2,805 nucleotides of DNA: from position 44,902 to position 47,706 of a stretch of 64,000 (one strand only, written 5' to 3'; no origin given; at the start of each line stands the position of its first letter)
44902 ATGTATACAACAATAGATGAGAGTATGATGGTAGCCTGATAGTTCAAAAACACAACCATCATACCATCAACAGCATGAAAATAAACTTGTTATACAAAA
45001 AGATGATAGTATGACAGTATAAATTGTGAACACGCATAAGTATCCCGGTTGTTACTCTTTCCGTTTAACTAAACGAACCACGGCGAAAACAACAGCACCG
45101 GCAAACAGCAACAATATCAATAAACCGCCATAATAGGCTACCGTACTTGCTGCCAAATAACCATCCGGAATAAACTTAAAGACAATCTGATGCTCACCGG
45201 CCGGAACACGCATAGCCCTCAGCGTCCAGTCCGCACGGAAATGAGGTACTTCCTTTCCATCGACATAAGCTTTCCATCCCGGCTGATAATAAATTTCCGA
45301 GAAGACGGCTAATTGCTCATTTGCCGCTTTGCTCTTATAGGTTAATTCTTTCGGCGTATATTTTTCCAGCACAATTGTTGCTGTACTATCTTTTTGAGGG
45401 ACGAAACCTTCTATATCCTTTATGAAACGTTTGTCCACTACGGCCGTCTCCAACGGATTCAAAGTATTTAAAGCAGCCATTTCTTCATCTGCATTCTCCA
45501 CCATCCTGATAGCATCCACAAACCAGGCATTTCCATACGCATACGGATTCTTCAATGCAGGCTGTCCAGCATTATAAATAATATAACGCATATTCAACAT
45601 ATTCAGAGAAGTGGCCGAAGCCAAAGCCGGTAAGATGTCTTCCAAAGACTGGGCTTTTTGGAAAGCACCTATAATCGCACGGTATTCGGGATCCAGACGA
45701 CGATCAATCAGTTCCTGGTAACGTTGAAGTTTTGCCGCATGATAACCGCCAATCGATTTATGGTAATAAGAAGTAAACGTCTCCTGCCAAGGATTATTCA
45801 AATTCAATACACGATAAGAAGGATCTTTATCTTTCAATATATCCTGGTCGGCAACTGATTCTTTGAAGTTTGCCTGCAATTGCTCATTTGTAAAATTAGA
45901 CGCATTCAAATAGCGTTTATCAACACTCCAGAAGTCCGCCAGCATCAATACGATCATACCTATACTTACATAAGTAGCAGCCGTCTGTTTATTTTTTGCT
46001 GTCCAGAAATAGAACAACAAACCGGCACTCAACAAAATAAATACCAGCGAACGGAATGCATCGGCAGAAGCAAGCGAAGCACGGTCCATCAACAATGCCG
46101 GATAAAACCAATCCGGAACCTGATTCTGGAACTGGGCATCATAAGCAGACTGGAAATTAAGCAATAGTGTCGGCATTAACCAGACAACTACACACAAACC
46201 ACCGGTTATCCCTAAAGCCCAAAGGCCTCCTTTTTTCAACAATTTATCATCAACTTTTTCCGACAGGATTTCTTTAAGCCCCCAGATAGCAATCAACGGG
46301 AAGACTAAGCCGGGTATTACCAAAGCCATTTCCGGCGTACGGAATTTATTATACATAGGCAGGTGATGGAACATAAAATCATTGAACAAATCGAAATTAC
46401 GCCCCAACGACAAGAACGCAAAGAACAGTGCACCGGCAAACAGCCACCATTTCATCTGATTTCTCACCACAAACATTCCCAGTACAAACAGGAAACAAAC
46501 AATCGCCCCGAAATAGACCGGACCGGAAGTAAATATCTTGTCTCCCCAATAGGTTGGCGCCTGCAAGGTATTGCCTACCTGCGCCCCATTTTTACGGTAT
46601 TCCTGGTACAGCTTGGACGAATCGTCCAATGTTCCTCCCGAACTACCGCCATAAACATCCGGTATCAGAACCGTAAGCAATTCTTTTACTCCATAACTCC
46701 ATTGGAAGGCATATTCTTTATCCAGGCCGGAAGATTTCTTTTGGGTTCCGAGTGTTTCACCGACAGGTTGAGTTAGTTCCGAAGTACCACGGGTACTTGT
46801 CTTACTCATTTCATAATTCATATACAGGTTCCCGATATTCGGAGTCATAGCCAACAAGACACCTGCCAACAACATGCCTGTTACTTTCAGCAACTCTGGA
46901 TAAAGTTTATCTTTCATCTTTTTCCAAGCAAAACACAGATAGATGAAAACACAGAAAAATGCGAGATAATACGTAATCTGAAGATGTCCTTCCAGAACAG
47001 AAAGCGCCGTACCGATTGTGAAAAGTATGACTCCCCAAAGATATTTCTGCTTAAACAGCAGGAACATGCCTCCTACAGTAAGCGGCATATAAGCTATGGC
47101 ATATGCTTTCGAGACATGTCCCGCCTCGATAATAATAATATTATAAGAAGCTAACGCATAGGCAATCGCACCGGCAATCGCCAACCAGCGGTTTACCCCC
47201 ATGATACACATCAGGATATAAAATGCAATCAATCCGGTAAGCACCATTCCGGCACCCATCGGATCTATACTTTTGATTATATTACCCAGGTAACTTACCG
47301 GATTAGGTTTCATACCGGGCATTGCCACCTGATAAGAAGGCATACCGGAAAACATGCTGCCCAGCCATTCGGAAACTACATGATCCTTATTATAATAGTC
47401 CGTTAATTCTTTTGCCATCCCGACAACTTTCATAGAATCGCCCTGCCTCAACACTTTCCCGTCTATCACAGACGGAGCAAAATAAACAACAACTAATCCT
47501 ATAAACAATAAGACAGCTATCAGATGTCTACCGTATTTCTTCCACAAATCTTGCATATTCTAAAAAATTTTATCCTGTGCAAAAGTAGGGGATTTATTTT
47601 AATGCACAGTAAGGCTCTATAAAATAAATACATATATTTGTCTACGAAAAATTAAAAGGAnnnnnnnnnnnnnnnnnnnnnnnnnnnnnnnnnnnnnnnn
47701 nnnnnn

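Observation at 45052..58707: Wzx-dependent glycan locus with both alpha1,2- (GT11) and alpha1,3- (GT10) fucosyltransferases, no Wzy/Wzz/UpxY, adjacent to metG: candidate general protein O-glycosylation (lfg-type) locus making a Lewis-like epitope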

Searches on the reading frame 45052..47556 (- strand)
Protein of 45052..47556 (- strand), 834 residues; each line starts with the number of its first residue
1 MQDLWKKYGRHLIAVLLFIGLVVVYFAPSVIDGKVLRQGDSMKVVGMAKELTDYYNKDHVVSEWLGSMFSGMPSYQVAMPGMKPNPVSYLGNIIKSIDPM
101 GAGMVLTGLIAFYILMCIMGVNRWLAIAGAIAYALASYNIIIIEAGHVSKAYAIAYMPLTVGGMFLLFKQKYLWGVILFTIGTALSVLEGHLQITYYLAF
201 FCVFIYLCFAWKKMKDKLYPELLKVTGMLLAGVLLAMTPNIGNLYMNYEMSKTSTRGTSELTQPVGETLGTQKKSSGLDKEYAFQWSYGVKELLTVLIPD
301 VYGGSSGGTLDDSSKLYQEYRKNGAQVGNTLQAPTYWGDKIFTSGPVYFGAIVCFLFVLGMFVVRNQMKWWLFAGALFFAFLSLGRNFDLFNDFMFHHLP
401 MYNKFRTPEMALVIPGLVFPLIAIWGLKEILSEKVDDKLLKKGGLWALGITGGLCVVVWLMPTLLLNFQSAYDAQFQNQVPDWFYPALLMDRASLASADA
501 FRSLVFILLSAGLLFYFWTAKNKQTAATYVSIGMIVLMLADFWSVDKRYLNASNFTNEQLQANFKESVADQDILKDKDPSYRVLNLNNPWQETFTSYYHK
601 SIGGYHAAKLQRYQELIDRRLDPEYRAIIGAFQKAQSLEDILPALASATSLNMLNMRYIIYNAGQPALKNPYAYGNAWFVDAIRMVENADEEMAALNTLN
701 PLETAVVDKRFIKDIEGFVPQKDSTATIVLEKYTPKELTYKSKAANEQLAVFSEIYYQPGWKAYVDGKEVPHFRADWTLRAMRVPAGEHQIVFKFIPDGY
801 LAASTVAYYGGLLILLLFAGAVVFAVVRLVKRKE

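Call 3: search_protein_families(library=pfam, proteins=[window:45052-47556:-], max_evalue=0.01)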
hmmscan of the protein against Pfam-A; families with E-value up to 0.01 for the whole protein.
window:45052-47556:- (834 aa): 1 family
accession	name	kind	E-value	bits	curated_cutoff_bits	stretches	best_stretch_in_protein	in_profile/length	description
PF09586.16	YfhO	-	1.6e-10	40.5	28.5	1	728-804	756-832/835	Bacterial membrane protein YfhO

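Call 42: search_protein_families(library=ncbifam, proteins=[window:45052-47556:-], max_evalue=0.001)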
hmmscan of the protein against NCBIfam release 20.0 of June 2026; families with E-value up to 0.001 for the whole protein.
window:45052-47556:- (834 aa): 1 family
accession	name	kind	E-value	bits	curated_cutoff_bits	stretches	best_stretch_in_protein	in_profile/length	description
NF047590.1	GlcsyltransPgfM2Strep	equivalog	6.8e-07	27.8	1500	1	745-816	804-875/884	glycosyltransferase PgfM2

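Call 51: search_solved_structures(query=A2, max_evalue=1)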
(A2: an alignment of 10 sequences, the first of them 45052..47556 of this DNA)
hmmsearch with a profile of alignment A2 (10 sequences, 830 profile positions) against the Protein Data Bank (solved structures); distinct sequences matched with E-value up to 1: 0.

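Call 56: find_homologous_proteins(query=window:45052-47556:-, max_evalue=1e-10)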
Query window:45052-47556:- (834 aa): 6285 proteins with E <= 1e-10 among 8000 candidates; the best 120 are listed.
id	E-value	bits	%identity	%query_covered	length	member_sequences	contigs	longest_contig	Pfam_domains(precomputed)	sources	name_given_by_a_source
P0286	0.0e+0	1888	99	100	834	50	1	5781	PF09586.17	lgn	-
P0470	0.0e+0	1495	78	100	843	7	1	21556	PF09586.17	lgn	-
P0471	0.0e+0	1492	76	100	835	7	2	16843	PF09586.17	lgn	-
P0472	0.0e+0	1485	75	100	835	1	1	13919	PF09586.17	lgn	-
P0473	0.0e+0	1406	71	100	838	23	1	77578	PF09586.17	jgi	jgi:hypothetical protein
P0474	0.0e+0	1387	70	100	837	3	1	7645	PF09586.17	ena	-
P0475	0.0e+0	1378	62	98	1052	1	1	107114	PF09586.17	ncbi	-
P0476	0.0e+0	1296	67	100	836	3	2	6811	PF09586.17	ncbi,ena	-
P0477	0.0e+0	1291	66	100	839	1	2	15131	PF09586.17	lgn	-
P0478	0.0e+0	1289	67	100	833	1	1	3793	PF09586.17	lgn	-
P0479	0.0e+0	1272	67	96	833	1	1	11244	PF09586.17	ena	-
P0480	0.0e+0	1263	65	100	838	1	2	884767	PF09586.17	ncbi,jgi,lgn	-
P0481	0.0e+0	1263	65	100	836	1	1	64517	PF09586.17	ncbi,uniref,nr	ncbi:hypothetical protein M2459_003438 [Parabacteroides sp. PF5-5]|uniref:YfhO family protein n=1 Ta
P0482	0.0e+0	1261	67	96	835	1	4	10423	PF09586.17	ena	-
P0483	0.0e+0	1259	66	96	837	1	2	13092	PF09586.17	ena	-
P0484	0.0e+0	1252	64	100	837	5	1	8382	PF09586.17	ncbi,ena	-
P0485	0.0e+0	1250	66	96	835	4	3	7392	PF09586.17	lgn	-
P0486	0.0e+0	1247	66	96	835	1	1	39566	PF09586.17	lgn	-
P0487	0.0e+0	1246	67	96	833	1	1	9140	PF09586.17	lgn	-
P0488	0.0e+0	1241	64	97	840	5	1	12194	PF09586.17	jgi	jgi:hypothetical protein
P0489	0.0e+0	1234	65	96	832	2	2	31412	PF09586.17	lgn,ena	-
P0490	0.0e+0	1227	65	97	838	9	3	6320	PF09586.17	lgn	-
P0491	0.0e+0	1226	64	99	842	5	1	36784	PF09586.17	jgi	jgi:hypothetical protein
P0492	0.0e+0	1223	64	97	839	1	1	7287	PF09586.17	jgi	jgi:hypothetical protein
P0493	0.0e+0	1223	63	100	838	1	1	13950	PF09586.17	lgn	-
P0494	0.0e+0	1222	64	100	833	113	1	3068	PF09586.17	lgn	-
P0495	0.0e+0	1221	64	100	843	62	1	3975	PF09586.17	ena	-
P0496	0.0e+0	1221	64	97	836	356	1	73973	PF09586.17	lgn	-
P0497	0.0e+0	1217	65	97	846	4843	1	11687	PF09586.17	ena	-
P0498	0.0e+0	1215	63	100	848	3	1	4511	PF09586.17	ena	-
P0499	0.0e+0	1212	64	97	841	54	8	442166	PF09586.17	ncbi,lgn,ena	-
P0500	0.0e+0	1211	64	97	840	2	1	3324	PF09586.17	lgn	-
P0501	0.0e+0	1210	64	97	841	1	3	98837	PF09586.17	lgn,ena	-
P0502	0.0e+0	1210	64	97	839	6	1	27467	PF09586.17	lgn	-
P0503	0.0e+0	1209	64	97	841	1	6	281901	PF09586.17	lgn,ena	-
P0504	0.0e+0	1209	64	97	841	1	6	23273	PF09586.17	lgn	-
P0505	0.0e+0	1209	64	97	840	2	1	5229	PF09586.17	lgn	-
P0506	0.0e+0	1209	64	96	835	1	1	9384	PF09586.17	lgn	-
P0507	0.0e+0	1207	64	97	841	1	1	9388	PF09586.17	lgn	-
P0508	0.0e+0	1205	64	99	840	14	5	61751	PF09586.17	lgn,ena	-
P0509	0.0e+0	1205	64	97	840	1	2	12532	PF09586.17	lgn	-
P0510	0.0e+0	1205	64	97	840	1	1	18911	PF09586.17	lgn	-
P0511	0.0e+0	1205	64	97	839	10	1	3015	PF09586.17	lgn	-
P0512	0.0e+0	1205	64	97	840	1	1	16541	PF09586.17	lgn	-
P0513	0.0e+0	1205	64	97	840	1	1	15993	PF09586.17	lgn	-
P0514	0.0e+0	1205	64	97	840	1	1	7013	PF09586.17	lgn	-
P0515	0.0e+0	1204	64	97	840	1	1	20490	PF09586.17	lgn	-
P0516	0.0e+0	1204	64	97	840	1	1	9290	PF09586.17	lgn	-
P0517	0.0e+0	1204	64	97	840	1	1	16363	PF09586.17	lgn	-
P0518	0.0e+0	1204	64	97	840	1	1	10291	PF09586.17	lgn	-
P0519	0.0e+0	1203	64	97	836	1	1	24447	PF09586.17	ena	-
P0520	0.0e+0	1203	64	97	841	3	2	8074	PF09586.17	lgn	-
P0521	0.0e+0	1202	63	97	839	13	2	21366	PF09586.17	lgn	-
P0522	0.0e+0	1202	63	97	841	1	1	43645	PF09586.17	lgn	-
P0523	0.0e+0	1201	64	97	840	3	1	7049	PF09586.17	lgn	-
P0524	0.0e+0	1201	63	97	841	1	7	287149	PF09586.17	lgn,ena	-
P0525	0.0e+0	1200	65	97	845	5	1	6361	PF09586.17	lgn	-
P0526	0.0e+0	1200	65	97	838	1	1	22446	PF09586.17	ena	-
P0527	0.0e+0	1199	63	97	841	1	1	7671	PF09586.17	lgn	-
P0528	0.0e+0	1198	65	97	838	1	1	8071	PF09586.17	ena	-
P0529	0.0e+0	1198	63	97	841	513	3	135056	PF09586.17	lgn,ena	-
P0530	0.0e+0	1197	63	97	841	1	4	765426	PF09586.17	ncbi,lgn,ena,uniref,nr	ncbi:YfhO family protein [Parabacteroides gordonii]|uniref:YfhO family protein n=1 Tax=Parabacteroid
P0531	0.0e+0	1197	63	97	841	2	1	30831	PF09586.17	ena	-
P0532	0.0e+0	1197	64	96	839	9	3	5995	PF09586.17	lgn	-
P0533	0.0e+0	1197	63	97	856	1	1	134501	PF09586.17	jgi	jgi:hypothetical protein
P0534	0.0e+0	1197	65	97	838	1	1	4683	PF09586.17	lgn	-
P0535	0.0e+0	1197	65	97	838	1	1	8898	PF09586.17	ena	-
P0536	0.0e+0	1197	65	97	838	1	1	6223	PF09586.17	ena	-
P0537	0.0e+0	1197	64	99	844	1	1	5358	PF09586.17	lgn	-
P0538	0.0e+0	1196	65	97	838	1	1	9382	PF09586.17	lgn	-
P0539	0.0e+0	1196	63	97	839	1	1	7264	PF09586.17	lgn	-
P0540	0.0e+0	1195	63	97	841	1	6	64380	PF09586.17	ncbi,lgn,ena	-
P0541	0.0e+0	1195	65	97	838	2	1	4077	PF09586.17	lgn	-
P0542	0.0e+0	1195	63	97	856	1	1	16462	PF09586.17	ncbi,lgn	-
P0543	0.0e+0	1195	64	97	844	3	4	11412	PF09586.17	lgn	-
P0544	0.0e+0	1194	65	97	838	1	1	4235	PF09586.17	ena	-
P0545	0.0e+0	1194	65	97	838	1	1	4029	PF09586.17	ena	-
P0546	0.0e+0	1194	63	99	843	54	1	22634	PF09586.17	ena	-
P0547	0.0e+0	1193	64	97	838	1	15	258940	PF09586.17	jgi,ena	-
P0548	0.0e+0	1193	63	97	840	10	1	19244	PF09586.17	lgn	-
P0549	0.0e+0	1193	64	97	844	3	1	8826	PF09586.17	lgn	-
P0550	0.0e+0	1192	63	100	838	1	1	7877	PF09586.17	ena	-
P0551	0.0e+0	1192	63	97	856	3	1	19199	PF09586.17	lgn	-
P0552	0.0e+0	1190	64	97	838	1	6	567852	PF09586.17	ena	-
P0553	0.0e+0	1190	64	97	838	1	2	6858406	PF09586.17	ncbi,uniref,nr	ncbi:YfhO family protein [Parabacteroides faecis]|uniref:YfhO family protein n=1 Tax=Parabacteroides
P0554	0.0e+0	1190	64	96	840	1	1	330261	PF09586.17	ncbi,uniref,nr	ncbi:hypothetical protein GGQ57_004123 [Parabacteroides faecis]|uniref:YfhO family protein n=2 Tax=P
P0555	0.0e+0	1188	64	97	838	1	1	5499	PF09586.17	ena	-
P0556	0.0e+0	1188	63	97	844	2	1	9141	PF09586.17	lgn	-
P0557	0.0e+0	1188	63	97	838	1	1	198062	PF09586.17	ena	-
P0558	0.0e+0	1186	64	97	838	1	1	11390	PF09586.17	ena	-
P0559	0.0e+0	1186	64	96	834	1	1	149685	PF09586.17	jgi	-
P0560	0.0e+0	1186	65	97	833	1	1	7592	PF09586.17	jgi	-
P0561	0.0e+0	1185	64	97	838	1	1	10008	PF09586.17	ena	-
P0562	0.0e+0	1185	63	97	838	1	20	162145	PF09586.17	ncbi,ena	-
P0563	0.0e+0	1183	63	97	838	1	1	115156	PF09586.17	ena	-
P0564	0.0e+0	1183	63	97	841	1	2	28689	PF09586.17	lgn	-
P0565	0.0e+0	1179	63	97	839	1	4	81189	PF09586.17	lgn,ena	-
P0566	0.0e+0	1177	62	97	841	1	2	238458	PF09586.17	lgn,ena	-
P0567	0.0e+0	1177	63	97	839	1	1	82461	PF09586.17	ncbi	ncbi:YfhO family protein [Parabacteroides sp.]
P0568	0.0e+0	1175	62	97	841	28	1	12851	PF09586.17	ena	-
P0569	0.0e+0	1175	63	97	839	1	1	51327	PF09586.17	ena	-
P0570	0.0e+0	1174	63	97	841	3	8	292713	PF09586.17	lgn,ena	-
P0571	0.0e+0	1174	62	100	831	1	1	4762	PF09586.17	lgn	-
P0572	0.0e+0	1173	62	97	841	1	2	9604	PF09586.17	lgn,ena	-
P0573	0.0e+0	1170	62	97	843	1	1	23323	PF09586.17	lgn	-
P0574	0.0e+0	1169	62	97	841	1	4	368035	PF09586.17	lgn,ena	-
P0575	0.0e+0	1164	61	100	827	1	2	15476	PF09586.17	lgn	-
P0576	0.0e+0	1162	64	97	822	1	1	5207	PF09586.17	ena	-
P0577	0.0e+0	1161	62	100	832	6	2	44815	PF09586.17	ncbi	ncbi:YfhO family protein [Parabacteroides sp.]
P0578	0.0e+0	1161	62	99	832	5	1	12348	PF09586.17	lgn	-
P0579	0.0e+0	1159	62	96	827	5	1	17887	PF09586.17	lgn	-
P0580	0.0e+0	1159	61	100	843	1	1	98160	PF09586.17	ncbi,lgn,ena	-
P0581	0.0e+0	1158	62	100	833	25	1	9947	PF09586.17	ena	-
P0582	0.0e+0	1158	61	100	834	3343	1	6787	PF09586.17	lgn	-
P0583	0.0e+0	1158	62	99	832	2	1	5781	PF09586.17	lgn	-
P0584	0.0e+0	1157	62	100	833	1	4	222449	PF09586.17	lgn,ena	-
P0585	0.0e+0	1157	62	100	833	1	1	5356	PF09586.17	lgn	-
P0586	0.0e+0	1156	62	100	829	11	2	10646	PF09586.17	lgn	-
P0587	0.0e+0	1155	61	100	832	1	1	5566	PF09586.17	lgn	-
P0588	0.0e+0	1155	61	97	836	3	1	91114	PF09586.17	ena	-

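Call 58: find_encoding_contigs(protein=P0497, flank=10000, max_places=2)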
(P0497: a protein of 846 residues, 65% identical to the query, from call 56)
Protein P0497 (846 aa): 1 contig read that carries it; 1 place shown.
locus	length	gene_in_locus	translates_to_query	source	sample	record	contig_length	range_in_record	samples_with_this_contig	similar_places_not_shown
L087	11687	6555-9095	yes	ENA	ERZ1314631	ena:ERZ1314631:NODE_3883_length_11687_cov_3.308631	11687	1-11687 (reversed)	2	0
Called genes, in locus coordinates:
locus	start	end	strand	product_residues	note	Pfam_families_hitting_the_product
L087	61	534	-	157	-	PF01832:Glucosaminidase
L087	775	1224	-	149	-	PF18291:HU-HIG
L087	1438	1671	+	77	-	PF14053:DUF4248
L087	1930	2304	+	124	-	-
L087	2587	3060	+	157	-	-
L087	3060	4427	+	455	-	PF00772:DnaB, PF03796:DnaB_C, PF13481:AAA_25, PF06745:ATPase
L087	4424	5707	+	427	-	PF01807:Zn_ribbon_DnaG, PF08275:DNAG_N, PF01751:Toprim, PF13662:Toprim_4, PF13155:Toprim_2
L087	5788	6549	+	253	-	PF00535:Glycos_transf_2, PF10111:Glyco_tranf_2_2, PF13641:Glyco_tranf_2_3 (faint)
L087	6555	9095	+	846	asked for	PF09586:YfhO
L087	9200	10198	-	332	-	PF00535:Glycos_transf_2, PF10111:Glyco_tranf_2_2, PF13641:Glyco_tranf_2_3, PF13632:Glyco_trans_2_3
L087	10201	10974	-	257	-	PF13489:Methyltransf_23, PF13847:Methyltransf_31, PF08241:Methyltransf_11, PF08242:Methyltransf_12, PF13649:Methyltransf_25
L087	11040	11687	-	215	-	?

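Call 60: find_encoding_contigs(protein=P0553, flank=10000, max_places=2)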
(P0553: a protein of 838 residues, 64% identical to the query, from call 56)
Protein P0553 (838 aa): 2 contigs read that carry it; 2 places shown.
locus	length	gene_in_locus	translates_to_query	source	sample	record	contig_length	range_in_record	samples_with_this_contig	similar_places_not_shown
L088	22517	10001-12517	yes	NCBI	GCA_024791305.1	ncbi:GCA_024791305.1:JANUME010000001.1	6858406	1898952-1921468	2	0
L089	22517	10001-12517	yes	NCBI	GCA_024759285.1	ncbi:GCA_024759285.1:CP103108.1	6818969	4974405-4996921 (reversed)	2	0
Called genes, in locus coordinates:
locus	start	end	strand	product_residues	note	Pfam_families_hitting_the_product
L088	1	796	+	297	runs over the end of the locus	PF00535:Glycos_transf_2, PF13641:Glyco_tranf_2_3 (weak)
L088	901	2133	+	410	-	PF27533:CapK_C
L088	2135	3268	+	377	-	PF09587:PGA_cap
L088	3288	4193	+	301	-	-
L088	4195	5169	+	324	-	-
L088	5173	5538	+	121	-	PF05523:FdtA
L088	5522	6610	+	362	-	PF01041:DegT_DnrJ_EryC1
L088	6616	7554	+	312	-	-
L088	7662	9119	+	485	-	PF04326:SLFN_AlbA_2, PF13749:HATPase_c_4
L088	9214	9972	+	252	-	PF00535:Glycos_transf_2, PF10111:Glyco_tranf_2_2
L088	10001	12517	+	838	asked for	PF09586:YfhO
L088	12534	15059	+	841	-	PF09586:YfhO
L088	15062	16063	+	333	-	PF00535:Glycos_transf_2, PF10111:Glyco_tranf_2_2, PF13506:Glyco_transf_21 (weak), PF13641:Glyco_tranf_2_3, PF13632:Glyco_trans_2_3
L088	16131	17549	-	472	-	PF05221:AdoHcyase, PF00670:AdoHcyase_NAD, PF02826:2-Hacid_dh_C (weak), PF07991:KARI_N (weak)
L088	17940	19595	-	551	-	PF00501:AMP-binding, PF13193:AMP-binding_C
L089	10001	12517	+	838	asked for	PF09586:YfhO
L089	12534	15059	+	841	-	PF09586:YfhO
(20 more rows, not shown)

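Call 69: predict_structure(alignment_id=A3)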
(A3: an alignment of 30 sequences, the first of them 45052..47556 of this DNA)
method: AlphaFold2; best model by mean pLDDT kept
length: 834 residues; sequences in the alignment: 30
mean_pLDDT: 77.4   pTM: 0.78
mean pLDDT of the five models: 77.4, 74.6, 70.6, 69.6, 64.0
residues with pLDDT >= 90: 235; 70-90: 348; 50-70: 186; < 50: 65
segments of 3 or more residues with pLDDT < 50: 67-76, 255-277, 301-308, 334-345, 606-611, 774-776
pLDDT, mean of each block of 10 residues (from residue 1): 69 88 81 68 59 66 52 49 78 68 82 94 91 78 65 90 95 93 87 85 95 94 95 90 77 47 37 48 60 75 45 75 64 44 59 95 94 93 70 63 61 91 95 90 94 92 73 57 77 82 95 93 90 92 76 66 68 78 79 61 54 67 89 86 90 88 87 86 77 77 80 76 87 81 91 65 85 54 89 82 86 89 86 74
secondary structure, 60 per line:
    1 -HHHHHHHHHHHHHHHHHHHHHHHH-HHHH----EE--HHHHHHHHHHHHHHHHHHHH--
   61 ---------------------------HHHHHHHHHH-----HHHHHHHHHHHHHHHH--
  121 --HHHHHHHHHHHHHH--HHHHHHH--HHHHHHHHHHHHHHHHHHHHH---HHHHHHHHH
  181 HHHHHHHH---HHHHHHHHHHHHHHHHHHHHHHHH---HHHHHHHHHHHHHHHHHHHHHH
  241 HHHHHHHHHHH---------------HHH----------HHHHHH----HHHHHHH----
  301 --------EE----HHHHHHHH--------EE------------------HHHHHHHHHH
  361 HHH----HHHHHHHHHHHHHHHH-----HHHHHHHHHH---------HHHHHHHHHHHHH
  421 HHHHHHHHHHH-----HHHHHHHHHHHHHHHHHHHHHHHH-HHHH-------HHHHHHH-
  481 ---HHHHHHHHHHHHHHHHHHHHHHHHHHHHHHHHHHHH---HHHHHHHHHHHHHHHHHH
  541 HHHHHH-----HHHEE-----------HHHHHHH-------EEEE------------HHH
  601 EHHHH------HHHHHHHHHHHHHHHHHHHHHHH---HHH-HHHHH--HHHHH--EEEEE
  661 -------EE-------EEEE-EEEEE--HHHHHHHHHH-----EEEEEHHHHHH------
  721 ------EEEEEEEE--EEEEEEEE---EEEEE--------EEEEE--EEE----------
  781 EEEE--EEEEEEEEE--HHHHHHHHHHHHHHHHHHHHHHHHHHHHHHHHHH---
elements in order (helices of 4 or more, strands of 3 or more residues): H2-25 H27-30 H39-58 H88-97 H103-118 H123-136 H139-145 H148-168 H172-188 H192-215 H219-251 H280-285 H290-296 H315-322 H351-363 H368-383 H389-398 H408-431 H437-460 H462-465 H473-479 H484-519 H523-546 H568-574 E582-585 H602-605 H612-634 H642-646 H649-653 E656-660 E677-680 E682-686 H689-698 E704-708 H709-714 E727-734 E737-744 E748-752 E761-765 E768-770 E781-784 E787-795 H798-831
